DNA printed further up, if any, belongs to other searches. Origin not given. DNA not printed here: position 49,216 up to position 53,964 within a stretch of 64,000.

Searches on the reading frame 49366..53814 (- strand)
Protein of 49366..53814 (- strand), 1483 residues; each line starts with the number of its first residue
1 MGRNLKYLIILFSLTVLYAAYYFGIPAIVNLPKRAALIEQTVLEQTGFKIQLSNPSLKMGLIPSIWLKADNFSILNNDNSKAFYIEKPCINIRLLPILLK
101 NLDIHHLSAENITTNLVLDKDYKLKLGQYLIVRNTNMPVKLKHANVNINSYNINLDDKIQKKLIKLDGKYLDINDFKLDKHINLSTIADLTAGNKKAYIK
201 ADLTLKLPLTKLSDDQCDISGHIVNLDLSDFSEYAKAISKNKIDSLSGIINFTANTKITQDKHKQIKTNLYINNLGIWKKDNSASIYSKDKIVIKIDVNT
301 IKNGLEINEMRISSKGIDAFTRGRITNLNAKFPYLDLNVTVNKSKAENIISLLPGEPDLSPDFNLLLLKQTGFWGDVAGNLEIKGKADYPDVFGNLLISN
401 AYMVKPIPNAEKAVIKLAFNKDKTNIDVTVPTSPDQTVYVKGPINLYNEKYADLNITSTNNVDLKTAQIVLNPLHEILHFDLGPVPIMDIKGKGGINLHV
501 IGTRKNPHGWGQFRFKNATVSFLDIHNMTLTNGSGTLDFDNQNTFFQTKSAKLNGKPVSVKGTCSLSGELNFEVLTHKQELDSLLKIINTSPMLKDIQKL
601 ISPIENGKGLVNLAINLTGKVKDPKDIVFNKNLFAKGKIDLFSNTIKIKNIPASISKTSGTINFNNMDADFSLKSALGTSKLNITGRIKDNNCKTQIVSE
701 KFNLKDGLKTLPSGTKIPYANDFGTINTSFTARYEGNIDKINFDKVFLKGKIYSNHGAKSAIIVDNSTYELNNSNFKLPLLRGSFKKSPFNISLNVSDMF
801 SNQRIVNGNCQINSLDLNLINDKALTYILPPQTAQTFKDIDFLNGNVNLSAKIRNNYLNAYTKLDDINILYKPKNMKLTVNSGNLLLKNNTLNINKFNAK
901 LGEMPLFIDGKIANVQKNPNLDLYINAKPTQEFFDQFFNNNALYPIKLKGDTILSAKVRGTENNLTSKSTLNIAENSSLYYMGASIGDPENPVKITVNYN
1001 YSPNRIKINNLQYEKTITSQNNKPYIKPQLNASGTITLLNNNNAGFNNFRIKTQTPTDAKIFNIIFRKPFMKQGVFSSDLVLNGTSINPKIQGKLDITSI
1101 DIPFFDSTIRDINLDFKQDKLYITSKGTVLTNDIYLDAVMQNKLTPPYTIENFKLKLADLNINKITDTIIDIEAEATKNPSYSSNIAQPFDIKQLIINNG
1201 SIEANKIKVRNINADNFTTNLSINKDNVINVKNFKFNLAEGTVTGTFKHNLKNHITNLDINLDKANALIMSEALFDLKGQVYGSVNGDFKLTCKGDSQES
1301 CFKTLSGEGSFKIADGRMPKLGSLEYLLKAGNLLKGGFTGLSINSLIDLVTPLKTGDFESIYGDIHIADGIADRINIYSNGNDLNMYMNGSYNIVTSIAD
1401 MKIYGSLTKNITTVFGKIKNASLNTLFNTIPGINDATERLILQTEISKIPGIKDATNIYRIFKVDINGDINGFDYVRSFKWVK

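Call 10: search_protein_families(library=pfam, proteins=[window:49366-53814:-], max_evalue=0.001)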
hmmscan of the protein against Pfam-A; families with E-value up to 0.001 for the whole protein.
window:49366-53814:- (1483 aa): 0 families

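Call 12: search_protein_families(library=ncbifam, proteins=[window:49366-53814:-], max_evalue=1)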
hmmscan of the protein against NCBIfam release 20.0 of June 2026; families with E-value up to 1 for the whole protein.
window:49366-53814:- (1483 aa): 1 family
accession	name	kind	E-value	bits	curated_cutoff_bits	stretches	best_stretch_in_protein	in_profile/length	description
TIGR02099.1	TIGR02099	equivalog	8.2e-06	23.7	519.15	2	505-563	666-723/1260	YhdP family protein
